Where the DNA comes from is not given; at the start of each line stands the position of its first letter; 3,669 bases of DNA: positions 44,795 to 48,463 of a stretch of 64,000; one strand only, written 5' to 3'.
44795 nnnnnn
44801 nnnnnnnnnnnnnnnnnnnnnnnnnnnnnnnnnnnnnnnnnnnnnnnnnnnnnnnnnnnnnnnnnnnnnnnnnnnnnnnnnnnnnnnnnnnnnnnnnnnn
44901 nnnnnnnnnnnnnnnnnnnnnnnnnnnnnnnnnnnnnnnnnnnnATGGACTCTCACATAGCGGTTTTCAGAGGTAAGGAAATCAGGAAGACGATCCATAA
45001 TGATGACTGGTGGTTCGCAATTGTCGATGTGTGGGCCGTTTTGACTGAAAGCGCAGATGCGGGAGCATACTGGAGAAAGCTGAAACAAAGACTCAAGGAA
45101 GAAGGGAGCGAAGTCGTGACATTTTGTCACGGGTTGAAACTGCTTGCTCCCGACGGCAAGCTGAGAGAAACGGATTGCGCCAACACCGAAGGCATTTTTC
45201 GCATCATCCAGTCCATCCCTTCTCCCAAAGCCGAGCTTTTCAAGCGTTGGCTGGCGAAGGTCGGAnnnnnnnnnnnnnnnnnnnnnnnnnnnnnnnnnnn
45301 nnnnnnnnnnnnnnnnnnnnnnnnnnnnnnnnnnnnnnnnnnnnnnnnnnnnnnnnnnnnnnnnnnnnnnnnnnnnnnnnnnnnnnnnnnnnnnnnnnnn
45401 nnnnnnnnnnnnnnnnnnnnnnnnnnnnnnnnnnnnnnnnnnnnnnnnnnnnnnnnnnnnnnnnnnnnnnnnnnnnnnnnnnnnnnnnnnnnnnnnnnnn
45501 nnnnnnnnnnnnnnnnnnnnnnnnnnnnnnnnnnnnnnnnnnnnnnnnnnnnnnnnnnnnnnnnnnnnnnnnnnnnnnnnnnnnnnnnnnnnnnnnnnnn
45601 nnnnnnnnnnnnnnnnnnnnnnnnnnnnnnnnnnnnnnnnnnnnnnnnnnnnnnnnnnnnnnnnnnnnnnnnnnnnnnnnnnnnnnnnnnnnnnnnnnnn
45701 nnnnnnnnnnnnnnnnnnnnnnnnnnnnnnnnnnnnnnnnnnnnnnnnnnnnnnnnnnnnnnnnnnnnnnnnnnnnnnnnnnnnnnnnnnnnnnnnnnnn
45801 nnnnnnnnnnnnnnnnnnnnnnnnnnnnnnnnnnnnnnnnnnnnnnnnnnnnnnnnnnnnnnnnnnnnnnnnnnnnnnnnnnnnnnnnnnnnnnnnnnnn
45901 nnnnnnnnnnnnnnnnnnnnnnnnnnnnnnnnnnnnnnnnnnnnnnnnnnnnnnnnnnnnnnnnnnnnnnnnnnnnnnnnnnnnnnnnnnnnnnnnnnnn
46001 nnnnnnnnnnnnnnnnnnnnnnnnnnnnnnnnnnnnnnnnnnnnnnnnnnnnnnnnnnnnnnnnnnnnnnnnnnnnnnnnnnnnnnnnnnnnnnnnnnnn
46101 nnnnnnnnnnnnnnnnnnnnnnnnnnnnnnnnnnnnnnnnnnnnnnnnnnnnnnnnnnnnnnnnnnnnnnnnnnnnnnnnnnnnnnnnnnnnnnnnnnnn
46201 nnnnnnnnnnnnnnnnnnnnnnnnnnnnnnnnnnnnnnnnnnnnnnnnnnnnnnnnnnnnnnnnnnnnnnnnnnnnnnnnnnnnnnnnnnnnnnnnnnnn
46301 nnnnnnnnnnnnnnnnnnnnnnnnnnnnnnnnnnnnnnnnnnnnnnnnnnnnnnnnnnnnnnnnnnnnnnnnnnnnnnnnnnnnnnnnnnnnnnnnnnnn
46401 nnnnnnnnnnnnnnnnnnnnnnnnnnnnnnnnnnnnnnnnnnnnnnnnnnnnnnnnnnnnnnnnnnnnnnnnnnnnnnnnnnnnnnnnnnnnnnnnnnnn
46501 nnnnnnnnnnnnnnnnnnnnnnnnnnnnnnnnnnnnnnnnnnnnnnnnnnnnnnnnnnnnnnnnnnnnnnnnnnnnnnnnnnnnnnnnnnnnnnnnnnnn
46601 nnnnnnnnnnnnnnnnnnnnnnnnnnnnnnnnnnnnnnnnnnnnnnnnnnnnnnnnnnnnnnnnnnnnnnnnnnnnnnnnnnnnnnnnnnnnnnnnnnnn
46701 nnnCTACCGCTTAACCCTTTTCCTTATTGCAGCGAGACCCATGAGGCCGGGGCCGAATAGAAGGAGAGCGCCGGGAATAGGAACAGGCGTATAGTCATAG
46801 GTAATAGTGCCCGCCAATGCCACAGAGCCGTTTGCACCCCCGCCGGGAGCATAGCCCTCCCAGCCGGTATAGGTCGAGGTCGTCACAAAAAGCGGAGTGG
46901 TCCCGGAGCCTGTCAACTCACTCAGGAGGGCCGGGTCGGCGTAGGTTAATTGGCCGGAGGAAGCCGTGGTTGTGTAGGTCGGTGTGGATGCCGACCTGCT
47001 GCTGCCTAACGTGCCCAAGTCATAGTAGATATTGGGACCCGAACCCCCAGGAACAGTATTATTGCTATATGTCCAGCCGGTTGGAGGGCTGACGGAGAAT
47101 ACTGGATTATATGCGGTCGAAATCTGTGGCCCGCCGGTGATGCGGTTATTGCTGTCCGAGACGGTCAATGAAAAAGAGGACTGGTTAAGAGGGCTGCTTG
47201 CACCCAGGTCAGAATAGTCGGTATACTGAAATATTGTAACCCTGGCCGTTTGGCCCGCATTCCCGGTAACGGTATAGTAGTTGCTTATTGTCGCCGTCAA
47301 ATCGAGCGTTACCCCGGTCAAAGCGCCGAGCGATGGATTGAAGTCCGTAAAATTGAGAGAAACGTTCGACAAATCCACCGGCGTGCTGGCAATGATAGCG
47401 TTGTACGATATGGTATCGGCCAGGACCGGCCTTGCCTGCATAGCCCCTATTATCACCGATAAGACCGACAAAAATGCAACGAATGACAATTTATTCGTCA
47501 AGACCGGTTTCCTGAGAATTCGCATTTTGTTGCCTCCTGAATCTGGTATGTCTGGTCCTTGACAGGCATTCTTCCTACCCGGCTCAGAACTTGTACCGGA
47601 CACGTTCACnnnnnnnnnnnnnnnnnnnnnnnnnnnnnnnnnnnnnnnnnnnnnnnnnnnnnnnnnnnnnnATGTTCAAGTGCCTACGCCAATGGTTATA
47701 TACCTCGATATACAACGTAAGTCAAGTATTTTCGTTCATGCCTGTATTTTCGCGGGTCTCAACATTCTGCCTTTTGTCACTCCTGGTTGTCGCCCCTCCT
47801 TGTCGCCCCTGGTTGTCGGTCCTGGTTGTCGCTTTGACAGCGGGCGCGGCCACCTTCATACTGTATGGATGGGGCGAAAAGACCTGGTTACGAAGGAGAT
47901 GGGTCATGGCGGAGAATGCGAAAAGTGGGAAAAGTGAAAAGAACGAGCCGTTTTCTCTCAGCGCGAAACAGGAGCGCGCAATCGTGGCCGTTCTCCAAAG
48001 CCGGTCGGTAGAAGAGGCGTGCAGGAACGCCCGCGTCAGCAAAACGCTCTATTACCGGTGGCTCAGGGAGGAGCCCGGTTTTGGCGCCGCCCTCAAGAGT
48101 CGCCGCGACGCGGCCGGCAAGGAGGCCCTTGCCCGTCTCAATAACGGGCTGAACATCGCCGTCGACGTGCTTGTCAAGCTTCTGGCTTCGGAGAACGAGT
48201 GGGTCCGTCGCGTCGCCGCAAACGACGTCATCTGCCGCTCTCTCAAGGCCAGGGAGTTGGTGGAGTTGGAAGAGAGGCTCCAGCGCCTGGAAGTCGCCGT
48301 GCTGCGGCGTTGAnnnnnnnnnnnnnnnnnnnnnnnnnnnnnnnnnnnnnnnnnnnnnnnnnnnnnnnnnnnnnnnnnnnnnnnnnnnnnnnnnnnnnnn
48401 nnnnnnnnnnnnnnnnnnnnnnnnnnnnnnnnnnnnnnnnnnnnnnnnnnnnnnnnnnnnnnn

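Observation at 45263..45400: Orphan type I-E CRISPR unit fused to a truncated Bro-N gene and abutting I-C-like repeat debris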

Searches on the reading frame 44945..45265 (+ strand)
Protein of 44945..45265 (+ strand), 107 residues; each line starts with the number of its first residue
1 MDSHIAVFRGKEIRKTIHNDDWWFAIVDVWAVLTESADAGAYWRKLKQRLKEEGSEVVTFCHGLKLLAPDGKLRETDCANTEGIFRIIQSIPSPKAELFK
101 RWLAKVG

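Call 46: find_related_loci(query=window:44945-45265:+, collection=metagenome_contigs, flank=8000)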
Query window:44945-45265:+ (107 aa) in metagenome_contigs; peptide patterns used: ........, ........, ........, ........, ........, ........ (x = any residue, [..] = any of these).
600 stretches matched a pattern (row limit reached: there are more); 573 encode a relative of the query (tblastn E <= 1e-3); the best 80 are kept; 80 distinct loci.
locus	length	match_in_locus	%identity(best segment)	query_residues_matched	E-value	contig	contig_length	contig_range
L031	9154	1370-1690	89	1-107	2e-63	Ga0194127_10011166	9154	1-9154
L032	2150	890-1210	87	1-107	3e-64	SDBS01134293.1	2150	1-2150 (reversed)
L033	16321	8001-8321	86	1-107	2e-62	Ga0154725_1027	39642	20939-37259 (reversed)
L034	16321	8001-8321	86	1-107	2e-62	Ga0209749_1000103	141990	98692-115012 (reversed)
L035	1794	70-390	90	1-107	2e-64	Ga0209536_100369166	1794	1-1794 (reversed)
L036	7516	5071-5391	84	1-107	3e-61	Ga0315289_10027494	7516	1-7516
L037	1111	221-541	85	1-107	3e-65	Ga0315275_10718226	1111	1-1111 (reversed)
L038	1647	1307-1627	85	1-107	2e-62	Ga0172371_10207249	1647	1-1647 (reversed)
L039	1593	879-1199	87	1-107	5e-63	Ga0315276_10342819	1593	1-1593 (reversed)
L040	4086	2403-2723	83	1-107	2e-60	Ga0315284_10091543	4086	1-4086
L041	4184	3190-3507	82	2-107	2e-60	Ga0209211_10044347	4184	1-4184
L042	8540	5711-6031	84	1-107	7e-60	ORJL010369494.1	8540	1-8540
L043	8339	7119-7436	82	2-107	9e-60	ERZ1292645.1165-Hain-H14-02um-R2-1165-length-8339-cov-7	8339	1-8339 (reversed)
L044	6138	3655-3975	82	1-107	8e-60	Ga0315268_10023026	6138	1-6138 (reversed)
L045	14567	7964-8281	83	2-107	2e-59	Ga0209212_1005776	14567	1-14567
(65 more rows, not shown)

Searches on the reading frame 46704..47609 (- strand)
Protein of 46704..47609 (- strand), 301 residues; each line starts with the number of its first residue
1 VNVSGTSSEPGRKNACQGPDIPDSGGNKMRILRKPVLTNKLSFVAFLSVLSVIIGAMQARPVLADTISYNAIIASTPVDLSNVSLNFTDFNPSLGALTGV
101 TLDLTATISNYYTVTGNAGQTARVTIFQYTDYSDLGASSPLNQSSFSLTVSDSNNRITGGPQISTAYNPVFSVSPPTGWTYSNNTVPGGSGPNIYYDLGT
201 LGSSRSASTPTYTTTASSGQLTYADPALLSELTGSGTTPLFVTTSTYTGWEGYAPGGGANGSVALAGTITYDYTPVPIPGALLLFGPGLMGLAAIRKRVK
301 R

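Call 10: search_protein_families(library=pfam, proteins=[window:46704-47609:-], max_evalue=0.01)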
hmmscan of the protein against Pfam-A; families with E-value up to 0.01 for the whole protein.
window:46704-47609:- (301 aa): 1 family
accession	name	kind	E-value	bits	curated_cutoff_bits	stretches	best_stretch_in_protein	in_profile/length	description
PF23585.1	DUF7137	-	0.0035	17.5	27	1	101-160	42-104/137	Domain of unknown function (DUF7137)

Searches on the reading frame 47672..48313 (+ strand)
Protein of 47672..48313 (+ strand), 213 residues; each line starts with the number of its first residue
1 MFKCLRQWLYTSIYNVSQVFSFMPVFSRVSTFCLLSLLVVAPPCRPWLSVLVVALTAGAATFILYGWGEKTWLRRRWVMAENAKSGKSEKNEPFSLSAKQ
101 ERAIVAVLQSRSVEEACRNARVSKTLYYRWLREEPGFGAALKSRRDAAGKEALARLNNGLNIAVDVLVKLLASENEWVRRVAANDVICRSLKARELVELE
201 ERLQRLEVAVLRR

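Call 10: search_protein_families(library=pfam, proteins=[window:47672-48313:+], max_evalue=0.01)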
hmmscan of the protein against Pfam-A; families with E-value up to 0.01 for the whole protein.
window:47672-48313:+ (213 aa): 3 families
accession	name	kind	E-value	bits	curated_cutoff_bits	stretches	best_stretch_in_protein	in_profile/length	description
PF13518.12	HTH_28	-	0.00088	19.7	25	1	101-145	3-48/52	Helix-turn-helix domain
PF01527.26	HTH_Tnp_1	-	0.0038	17.9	24.1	0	100-135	11-48/75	Transposase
PF13022.12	HTH_Tnp_1_2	-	0.0055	17.3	27.9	1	92-144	7-59/122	Helix-turn-helix of insertion element transposase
